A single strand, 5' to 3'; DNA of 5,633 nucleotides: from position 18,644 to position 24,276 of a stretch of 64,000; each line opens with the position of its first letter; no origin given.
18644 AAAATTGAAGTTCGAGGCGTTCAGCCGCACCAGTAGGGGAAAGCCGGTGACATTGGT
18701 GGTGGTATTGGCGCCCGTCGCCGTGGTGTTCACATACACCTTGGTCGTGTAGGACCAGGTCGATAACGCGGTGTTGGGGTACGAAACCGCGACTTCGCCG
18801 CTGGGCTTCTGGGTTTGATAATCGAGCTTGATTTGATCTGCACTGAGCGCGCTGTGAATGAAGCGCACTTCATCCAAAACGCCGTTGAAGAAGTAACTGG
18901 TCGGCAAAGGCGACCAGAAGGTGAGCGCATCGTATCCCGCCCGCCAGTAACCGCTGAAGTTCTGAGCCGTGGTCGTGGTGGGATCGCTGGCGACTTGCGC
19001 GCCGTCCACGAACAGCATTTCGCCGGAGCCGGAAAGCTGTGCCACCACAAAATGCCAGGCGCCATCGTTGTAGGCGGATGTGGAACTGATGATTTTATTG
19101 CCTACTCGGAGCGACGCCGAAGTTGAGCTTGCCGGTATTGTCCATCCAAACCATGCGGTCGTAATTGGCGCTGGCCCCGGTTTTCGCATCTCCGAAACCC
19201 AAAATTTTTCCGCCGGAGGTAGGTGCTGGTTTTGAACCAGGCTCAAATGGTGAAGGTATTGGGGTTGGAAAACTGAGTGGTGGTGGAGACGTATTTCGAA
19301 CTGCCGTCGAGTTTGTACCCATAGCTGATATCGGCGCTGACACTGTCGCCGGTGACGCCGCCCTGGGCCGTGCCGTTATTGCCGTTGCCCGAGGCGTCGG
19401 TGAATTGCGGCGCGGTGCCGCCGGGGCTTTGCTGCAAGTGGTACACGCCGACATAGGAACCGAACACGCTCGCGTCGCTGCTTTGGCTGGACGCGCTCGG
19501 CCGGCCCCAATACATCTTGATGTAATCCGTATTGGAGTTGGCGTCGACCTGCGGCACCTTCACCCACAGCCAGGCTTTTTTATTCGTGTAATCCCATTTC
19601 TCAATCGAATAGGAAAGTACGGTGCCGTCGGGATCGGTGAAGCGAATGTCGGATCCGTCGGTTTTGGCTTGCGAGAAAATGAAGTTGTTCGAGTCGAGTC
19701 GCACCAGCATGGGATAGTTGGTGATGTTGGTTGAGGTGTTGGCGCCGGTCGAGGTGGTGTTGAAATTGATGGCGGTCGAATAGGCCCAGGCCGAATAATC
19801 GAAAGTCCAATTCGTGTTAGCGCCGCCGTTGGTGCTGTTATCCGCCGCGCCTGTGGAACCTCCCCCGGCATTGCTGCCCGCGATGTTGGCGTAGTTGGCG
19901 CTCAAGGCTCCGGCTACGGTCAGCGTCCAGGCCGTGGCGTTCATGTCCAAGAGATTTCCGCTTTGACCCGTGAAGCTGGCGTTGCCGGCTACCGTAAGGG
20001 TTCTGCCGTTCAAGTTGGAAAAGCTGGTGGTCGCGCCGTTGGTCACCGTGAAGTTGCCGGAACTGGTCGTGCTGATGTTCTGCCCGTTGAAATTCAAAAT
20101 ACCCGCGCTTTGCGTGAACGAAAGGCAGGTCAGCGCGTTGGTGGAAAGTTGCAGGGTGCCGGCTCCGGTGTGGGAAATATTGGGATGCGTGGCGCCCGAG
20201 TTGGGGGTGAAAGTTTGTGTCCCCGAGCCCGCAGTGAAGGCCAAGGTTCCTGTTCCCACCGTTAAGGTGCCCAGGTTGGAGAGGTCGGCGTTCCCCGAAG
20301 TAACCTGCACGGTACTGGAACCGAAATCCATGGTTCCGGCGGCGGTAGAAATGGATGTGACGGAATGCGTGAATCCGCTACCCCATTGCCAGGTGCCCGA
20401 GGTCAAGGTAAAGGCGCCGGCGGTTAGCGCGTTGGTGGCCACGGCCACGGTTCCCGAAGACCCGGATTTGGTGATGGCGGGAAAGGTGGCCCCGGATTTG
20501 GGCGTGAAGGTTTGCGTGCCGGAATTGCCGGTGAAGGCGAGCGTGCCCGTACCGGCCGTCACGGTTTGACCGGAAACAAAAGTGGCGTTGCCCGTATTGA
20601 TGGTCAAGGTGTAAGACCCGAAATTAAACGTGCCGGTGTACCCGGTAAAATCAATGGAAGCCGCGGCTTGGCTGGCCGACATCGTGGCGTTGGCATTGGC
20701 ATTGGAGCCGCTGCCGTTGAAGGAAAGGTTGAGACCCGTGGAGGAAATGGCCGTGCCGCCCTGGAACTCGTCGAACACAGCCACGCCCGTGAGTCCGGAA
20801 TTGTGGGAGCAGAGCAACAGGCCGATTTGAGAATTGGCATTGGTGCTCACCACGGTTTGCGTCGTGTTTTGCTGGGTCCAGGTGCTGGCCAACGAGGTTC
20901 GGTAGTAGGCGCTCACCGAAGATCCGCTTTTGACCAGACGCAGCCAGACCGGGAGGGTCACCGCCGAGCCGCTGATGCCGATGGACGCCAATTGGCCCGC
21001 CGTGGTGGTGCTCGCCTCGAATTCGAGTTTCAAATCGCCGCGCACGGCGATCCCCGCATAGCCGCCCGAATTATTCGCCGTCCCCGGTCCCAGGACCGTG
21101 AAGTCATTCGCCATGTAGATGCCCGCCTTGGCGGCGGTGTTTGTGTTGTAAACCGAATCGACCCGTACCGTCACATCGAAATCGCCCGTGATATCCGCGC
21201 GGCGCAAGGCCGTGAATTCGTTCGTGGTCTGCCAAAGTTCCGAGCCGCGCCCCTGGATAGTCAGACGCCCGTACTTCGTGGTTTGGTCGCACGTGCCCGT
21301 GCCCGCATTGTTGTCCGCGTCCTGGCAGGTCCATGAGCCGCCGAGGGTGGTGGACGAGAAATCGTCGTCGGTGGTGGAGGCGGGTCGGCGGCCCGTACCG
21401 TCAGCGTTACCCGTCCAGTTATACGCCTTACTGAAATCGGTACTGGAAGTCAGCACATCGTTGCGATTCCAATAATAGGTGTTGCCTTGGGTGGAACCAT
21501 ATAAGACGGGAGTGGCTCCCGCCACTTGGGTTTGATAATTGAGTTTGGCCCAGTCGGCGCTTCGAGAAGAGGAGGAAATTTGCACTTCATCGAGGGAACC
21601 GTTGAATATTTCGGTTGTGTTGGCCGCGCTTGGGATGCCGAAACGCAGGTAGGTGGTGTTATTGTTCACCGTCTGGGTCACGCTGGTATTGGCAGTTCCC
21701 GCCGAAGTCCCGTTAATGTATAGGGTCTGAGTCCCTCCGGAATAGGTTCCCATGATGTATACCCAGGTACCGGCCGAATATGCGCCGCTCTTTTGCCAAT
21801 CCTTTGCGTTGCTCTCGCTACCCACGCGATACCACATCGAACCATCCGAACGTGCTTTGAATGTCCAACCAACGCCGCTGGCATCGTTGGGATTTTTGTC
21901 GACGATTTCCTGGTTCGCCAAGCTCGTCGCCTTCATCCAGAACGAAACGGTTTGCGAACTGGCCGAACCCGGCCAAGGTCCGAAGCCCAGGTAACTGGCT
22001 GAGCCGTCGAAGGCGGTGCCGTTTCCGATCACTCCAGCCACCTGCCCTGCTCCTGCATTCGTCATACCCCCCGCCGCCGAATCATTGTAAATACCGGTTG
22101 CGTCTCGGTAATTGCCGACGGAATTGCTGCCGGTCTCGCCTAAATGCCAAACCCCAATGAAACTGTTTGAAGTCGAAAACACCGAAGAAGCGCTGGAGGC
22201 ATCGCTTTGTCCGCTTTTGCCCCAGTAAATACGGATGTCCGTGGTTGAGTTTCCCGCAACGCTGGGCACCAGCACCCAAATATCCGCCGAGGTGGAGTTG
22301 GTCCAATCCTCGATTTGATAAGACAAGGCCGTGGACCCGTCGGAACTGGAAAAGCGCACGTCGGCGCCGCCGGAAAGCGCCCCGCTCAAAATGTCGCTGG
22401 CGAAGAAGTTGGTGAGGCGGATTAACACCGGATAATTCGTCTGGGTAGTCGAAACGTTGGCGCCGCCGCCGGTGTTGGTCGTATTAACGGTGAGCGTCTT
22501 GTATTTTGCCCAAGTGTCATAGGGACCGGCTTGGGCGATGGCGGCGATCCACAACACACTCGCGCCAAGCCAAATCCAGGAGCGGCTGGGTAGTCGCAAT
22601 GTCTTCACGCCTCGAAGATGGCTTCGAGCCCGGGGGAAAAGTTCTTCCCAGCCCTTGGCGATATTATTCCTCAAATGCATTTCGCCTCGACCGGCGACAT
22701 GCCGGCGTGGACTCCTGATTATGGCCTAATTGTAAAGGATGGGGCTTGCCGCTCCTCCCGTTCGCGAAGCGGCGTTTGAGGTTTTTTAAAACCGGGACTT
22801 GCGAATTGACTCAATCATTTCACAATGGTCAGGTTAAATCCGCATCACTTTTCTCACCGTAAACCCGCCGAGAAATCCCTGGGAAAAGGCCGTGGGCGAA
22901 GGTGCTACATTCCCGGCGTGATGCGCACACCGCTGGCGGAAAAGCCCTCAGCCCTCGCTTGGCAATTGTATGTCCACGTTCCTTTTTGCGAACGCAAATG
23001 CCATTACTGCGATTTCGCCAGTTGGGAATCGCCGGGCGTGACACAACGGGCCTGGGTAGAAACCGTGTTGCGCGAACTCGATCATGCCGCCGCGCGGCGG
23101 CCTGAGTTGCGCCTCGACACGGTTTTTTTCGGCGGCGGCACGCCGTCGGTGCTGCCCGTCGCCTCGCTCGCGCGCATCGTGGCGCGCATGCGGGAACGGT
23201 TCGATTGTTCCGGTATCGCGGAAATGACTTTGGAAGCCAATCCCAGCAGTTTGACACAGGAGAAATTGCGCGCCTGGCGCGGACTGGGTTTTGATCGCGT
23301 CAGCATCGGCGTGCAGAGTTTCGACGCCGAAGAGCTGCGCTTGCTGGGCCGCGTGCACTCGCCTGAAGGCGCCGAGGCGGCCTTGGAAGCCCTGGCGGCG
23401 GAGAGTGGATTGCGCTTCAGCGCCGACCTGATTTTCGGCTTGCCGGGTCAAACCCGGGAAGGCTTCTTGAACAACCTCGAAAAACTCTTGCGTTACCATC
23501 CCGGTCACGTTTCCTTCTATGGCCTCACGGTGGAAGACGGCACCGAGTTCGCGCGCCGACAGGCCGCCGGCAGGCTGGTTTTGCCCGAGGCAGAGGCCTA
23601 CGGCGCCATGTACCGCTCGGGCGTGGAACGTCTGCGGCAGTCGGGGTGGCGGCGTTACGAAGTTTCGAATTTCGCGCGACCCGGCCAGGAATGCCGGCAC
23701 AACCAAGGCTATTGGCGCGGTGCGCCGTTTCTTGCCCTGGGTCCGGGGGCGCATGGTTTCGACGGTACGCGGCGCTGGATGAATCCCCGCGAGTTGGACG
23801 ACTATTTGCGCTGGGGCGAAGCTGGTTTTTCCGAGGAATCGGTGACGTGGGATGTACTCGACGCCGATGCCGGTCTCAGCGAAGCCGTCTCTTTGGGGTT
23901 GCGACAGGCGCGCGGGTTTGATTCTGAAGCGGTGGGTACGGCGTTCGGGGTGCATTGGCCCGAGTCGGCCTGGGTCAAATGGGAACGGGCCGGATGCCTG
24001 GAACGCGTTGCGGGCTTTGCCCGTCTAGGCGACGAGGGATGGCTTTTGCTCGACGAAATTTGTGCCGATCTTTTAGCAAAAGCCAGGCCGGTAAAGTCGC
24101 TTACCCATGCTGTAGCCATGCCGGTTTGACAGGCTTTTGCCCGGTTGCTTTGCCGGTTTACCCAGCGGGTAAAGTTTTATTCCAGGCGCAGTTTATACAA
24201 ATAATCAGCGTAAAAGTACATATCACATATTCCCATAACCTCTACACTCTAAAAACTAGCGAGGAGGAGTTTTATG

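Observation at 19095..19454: The 1145-aa and 3165-aa ORFs are one ~4300-aa gene: a LamG domain is split across the junction by a frameshift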

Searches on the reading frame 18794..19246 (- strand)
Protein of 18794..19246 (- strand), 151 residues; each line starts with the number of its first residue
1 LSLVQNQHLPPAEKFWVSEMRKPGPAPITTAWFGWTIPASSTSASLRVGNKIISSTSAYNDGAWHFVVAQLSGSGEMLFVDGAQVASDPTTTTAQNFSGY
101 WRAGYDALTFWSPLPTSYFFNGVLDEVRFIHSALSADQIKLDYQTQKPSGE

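Call 11: search_protein_families(library=pfam, proteins=[window:18794-19246:-], max_evalue=10)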
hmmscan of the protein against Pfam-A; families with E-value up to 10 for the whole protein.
seq(151 aa): 3 families
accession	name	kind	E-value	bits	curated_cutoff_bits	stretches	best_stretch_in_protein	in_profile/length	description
PF13385.13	Laminin_G_3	-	3.3e-13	50.5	27.6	1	46-140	60-151/151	Concanavalin A-like lectin/glucanases superfamily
PF02210.31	Laminin_G_2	-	0.00013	22.9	22.9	1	51-129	42-123/126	Laminin G domain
PF00054.30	Laminin_G_1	-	0.00029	21.5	24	1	48-133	39-129/131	Laminin G domain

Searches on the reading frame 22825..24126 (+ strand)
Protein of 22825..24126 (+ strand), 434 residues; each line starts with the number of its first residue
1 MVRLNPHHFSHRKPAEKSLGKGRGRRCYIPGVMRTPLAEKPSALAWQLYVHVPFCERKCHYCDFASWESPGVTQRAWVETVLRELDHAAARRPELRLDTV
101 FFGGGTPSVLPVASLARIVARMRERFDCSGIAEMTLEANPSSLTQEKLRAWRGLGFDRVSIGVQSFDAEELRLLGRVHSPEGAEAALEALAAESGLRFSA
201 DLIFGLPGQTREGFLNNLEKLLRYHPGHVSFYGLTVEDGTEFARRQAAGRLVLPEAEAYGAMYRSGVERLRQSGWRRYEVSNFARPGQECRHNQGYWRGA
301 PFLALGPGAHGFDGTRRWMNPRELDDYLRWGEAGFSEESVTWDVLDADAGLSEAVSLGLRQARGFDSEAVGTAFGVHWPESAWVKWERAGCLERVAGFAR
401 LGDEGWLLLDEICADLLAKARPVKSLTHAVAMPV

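Call 25: search_protein_families(library=pfam, proteins=[window:22825-24126:+], max_evalue=0.001)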
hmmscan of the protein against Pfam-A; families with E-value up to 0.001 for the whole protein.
window:22825-24126:+ (434 aa): 1 family
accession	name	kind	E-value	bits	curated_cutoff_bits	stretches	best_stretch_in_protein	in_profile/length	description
PF04055.27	Radical_SAM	-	1.7e-24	87.3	29.5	1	49-219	1-164/166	Radical SAM superfamily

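Call 27: find_encoding_contigs(protein=window:22825-24126:+, flank=10000, max_places=10)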
Protein window:22825-24126:+ (434 aa): 1 contig read that carries it; 1 place shown.
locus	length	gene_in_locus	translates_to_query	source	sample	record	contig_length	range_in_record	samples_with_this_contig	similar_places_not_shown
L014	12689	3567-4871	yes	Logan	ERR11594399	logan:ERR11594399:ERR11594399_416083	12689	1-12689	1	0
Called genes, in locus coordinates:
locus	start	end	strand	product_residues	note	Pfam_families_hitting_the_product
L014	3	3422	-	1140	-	?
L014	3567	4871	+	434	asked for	PF04055:Radical_SAM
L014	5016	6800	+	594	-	PF07995:GSDH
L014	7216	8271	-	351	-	PF02230:Abhydrolase_2 (faint), PF10503:Esterase_PHB, PF00561:Abhydrolase_1 (weak), PF00326:Peptidase_S9 (weak)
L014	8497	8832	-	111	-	PF14066:DUF4256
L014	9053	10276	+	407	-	PF18962:Por_Secre_tail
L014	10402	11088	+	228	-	PF00072:Response_reg, PF00486:Trans_reg_C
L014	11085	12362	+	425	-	PF00512:HisKA, PF02518:HATPase_c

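Call 35: list_cluster_members(proteins=[window:22825-24126:+, window:30343-31257:+, L014:11085-12359:+, window:19246-22680:-, window:9752-19246:-, window:48887-50290:-])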
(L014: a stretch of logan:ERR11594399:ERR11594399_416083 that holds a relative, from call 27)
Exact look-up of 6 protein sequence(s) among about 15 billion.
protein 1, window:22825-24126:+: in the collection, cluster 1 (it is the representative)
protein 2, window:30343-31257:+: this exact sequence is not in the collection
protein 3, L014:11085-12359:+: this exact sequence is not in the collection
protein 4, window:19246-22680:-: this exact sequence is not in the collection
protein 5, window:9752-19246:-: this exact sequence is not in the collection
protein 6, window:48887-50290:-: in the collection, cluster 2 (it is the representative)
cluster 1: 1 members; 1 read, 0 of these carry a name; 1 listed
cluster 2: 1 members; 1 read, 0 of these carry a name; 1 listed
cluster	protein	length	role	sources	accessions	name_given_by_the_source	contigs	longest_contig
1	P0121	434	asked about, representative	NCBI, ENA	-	-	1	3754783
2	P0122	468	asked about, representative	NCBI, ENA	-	-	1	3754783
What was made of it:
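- The source contig is 3,754,783 bp (call 35), which is typical of long-read assembly.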

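Call 45: search_protein_families(library=pfam, proteins=[L014:11085-12359:+], max_evalue=0.001)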
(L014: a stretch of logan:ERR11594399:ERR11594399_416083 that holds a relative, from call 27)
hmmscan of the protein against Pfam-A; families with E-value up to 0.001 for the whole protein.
L014:11085-12359:+ (425 aa): 2 families
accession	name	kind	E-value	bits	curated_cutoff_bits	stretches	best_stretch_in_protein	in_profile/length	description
PF02518.31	HATPase_c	-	3.3e-09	37.6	26.4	1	323-406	7-97/111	Histidine kinase-, DNA gyrase B-, and HSP90-like ATPase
PF00512.31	HisKA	-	3.4e-09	37.1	26.9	1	208-272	2-65/66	His Kinase A (phospho-acceptor) domain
